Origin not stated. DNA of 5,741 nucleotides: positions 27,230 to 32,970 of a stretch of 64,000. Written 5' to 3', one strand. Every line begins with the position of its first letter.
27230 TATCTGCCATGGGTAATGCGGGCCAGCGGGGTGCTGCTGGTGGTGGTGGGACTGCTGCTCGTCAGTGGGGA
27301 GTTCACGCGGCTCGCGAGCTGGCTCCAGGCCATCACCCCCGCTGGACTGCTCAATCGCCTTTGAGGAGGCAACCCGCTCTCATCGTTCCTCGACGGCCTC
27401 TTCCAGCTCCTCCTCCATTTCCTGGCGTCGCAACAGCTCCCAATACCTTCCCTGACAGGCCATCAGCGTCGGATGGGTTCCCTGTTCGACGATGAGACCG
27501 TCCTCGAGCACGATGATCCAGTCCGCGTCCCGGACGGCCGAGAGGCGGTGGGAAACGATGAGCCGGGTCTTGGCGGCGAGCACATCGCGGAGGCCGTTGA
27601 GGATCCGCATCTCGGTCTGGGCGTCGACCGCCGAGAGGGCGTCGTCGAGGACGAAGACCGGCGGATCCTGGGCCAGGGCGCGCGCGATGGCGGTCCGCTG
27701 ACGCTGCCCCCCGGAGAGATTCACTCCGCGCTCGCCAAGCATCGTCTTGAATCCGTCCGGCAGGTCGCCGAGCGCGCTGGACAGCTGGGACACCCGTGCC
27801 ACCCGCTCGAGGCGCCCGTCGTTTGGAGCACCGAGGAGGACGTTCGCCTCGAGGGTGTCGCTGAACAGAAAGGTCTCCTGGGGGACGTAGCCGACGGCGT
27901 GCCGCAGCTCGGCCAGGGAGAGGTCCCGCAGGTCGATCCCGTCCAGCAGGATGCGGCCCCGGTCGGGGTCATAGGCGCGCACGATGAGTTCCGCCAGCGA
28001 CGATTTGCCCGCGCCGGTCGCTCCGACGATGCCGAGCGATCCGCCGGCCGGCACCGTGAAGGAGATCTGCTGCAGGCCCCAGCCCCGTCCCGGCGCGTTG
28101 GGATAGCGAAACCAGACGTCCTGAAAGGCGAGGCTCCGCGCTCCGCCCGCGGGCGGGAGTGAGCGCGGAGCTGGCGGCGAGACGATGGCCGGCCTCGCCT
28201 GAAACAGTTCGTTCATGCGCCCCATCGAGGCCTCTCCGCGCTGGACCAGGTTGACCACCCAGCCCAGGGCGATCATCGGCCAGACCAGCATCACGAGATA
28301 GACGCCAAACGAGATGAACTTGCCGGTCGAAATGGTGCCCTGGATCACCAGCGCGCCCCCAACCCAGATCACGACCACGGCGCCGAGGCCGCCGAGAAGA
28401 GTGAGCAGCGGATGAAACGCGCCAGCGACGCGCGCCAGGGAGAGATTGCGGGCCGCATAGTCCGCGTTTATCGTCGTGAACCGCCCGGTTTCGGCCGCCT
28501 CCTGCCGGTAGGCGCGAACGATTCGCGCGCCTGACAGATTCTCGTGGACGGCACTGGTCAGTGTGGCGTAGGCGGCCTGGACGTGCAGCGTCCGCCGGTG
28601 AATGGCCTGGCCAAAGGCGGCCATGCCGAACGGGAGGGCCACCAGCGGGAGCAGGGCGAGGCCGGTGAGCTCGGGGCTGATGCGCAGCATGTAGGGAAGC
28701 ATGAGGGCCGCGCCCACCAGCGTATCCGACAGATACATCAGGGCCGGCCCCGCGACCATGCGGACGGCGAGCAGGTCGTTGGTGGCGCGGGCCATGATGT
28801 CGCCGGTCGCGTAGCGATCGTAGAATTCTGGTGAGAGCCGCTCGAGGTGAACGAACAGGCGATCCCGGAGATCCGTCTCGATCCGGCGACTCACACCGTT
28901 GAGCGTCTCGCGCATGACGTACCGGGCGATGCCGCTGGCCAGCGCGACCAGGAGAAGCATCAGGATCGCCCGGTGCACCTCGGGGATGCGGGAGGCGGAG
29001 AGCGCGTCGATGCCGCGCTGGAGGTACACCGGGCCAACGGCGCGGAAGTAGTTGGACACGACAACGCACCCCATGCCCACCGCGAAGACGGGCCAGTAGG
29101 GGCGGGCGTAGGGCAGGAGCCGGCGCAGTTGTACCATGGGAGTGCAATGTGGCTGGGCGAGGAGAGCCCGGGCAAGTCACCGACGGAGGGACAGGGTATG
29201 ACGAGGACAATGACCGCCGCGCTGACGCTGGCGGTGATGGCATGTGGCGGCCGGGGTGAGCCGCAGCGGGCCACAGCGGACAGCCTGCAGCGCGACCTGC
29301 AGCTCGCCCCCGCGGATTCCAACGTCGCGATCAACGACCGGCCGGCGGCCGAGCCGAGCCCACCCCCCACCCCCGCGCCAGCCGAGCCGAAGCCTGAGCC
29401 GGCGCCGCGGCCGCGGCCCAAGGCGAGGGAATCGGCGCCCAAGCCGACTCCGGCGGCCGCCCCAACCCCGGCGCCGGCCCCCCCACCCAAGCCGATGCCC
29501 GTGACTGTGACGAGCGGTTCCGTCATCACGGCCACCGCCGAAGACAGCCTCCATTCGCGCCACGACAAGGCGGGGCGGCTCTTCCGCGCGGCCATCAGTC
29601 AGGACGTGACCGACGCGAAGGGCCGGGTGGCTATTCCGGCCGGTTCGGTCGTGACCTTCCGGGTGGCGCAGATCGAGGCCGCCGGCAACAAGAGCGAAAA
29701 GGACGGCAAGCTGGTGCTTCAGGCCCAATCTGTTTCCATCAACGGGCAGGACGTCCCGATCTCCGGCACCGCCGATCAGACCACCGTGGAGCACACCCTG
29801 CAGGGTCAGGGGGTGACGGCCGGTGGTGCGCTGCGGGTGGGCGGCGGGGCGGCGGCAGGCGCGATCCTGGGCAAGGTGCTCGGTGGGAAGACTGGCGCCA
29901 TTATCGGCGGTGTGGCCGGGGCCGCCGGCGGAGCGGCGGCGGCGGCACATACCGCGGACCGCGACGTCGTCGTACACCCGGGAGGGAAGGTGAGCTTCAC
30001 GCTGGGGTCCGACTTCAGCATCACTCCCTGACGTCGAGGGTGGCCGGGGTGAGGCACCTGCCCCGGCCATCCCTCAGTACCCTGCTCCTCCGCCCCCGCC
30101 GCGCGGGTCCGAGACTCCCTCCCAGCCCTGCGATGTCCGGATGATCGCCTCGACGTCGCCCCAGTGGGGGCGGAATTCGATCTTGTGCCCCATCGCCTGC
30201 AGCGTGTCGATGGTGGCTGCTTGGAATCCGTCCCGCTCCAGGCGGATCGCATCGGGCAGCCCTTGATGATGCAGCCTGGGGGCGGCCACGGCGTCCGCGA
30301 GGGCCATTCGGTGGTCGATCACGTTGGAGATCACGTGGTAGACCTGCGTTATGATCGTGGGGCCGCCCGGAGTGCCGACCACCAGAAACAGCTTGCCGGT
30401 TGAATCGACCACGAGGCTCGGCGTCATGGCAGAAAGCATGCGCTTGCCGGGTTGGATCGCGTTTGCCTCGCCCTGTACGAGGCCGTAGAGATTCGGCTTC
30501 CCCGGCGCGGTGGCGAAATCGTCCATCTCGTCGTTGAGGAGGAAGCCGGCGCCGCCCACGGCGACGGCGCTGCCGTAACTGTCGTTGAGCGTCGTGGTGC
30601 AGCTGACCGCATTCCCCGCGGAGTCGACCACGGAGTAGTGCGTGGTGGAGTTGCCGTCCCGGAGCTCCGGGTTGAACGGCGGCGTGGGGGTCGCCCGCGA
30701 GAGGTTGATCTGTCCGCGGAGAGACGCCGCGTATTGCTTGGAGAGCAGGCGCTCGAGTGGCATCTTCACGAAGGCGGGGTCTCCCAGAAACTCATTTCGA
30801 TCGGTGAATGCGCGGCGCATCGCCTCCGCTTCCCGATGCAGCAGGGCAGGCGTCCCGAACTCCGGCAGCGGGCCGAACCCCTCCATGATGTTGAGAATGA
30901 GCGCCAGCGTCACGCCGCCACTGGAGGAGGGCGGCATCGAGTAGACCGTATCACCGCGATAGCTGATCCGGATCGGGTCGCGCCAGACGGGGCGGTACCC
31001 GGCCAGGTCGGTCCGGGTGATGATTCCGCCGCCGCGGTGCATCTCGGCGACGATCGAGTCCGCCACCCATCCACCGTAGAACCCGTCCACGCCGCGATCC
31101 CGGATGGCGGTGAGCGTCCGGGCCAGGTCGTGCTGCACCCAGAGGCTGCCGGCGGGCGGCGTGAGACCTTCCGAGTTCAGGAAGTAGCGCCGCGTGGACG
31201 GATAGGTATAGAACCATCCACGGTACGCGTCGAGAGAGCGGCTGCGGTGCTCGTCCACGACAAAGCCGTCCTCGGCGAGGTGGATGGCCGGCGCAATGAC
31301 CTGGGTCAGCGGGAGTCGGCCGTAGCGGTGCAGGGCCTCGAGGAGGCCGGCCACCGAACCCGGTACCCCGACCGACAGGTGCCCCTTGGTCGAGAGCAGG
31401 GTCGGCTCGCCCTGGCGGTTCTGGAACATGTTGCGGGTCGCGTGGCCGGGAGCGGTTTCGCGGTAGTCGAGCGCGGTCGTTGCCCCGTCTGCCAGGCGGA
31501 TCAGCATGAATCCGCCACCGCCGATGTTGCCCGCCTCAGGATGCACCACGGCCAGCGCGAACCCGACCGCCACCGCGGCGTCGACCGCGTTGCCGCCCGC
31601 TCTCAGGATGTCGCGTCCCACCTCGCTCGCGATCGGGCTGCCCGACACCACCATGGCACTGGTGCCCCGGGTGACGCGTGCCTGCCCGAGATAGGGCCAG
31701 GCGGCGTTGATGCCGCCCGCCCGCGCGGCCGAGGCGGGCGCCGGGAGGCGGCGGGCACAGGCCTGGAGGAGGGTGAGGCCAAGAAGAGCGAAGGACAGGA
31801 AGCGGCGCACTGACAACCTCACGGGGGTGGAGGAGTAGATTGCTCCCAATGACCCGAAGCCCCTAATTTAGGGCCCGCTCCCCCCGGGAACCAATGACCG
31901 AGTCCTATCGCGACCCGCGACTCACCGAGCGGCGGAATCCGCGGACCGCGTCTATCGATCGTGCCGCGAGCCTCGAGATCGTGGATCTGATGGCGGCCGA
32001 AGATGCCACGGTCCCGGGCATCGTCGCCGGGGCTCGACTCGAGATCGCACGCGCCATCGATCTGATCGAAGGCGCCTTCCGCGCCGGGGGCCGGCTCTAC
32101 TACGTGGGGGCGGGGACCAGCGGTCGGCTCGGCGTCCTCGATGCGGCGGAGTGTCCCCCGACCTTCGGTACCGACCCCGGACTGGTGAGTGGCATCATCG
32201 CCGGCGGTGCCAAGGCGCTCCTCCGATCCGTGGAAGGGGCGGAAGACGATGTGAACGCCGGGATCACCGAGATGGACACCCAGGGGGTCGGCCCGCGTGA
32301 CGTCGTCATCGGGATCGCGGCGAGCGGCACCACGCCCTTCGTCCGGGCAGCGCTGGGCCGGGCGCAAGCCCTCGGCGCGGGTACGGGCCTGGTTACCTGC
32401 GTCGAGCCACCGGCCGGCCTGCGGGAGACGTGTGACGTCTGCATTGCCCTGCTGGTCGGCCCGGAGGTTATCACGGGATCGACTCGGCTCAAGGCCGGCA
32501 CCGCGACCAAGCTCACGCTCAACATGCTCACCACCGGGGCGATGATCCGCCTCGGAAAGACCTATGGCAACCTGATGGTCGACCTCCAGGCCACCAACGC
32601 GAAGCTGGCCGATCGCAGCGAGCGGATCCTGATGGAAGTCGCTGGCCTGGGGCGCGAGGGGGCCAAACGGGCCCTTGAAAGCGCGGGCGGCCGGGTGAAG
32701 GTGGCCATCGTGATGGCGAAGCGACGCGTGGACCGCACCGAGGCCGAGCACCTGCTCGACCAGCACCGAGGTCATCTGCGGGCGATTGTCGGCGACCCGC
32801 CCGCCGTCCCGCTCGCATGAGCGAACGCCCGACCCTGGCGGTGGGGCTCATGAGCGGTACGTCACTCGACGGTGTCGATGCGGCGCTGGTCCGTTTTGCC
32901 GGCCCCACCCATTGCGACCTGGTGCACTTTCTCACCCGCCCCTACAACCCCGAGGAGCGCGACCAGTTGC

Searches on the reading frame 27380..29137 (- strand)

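Call 52: search_protein_families(library=pfam, proteins=[window:27380-29137:-], max_evalue=0.01)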
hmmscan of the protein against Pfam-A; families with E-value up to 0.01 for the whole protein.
window:27380-29137:- (585 aa): 4 families
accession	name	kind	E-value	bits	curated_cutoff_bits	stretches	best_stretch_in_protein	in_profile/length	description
PF00664.28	ABC_membrane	-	1.2e-38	133.8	28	1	20-288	3-274/274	ABC transporter transmembrane region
PF00005.33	ABC_tran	-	1.1e-29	104.2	25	1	355-501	1-136/137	ABC transporter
PF02463.25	SMC_N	-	0.00017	21.6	40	0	473-542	136-209/220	RecF/RecN/SMC N terminal domain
PF13191.12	AAA_16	-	0.00019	22.4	32.6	1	365-508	24-149/167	AAA ATPase domain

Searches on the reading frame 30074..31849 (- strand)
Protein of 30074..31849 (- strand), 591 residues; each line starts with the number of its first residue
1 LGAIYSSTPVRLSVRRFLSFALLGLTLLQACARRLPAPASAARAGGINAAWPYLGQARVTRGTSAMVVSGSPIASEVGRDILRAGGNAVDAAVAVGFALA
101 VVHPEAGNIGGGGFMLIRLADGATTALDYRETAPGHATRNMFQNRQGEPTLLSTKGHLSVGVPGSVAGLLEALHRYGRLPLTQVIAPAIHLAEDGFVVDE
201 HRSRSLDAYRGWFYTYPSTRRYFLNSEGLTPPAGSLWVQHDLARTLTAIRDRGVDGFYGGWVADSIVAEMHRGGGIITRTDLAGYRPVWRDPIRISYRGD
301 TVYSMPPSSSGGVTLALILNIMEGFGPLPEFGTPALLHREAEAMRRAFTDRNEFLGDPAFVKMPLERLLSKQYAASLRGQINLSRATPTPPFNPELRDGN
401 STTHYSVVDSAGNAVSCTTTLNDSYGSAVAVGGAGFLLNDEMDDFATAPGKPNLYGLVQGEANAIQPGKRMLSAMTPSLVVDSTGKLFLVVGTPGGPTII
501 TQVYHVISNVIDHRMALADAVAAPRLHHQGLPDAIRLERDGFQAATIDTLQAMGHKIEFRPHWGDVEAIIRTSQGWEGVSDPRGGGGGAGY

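Call 52: search_protein_families(library=pfam, proteins=[window:30074-31849:-], max_evalue=0.01)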
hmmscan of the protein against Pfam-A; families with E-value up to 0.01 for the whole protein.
window:30074-31849:- (591 aa): 1 family
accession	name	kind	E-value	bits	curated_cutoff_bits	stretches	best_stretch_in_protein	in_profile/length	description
PF01019.26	G_glu_transpept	-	1.1e-168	562.7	27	1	79-585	1-511/512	Gamma-glutamyltranspeptidase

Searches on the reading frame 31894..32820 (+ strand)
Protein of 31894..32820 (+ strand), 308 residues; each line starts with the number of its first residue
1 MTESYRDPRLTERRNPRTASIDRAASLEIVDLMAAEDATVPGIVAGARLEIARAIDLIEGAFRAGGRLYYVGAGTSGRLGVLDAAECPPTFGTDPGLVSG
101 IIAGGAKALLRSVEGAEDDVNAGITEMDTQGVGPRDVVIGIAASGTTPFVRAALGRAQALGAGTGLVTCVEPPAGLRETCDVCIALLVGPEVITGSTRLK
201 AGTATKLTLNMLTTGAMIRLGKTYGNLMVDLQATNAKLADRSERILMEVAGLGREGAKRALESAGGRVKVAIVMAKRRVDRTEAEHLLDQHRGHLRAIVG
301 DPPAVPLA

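Call 52: search_protein_families(library=pfam, proteins=[window:31894-32820:+], max_evalue=0.01)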
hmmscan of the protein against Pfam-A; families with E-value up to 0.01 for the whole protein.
window:31894-32820:+ (308 aa): 5 families
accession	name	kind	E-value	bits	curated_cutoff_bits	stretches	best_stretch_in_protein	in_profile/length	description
PF22645.1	GKRP_SIS_N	-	1.2e-16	60.9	27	1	51-154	2-109/113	Glucokinase regulatory protein N-terminal SIS domain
PF22198.1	GKRP_SIS_2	-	1.8e-07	31.5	27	1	55-108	11-64/191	Glucokinase regulatory protein, second SIS domain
PF20741.3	GKRP-like_C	-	7e-06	27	27.7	1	226-261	2-37/100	C-terminal lid domain of glucokinase regulatory protein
PF13580.11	SIS_2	-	4.4e-05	24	27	1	47-163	17-132/138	SIS domain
PF01380.27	SIS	-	0.00056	20.2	25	1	129-213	48-129/131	SIS domain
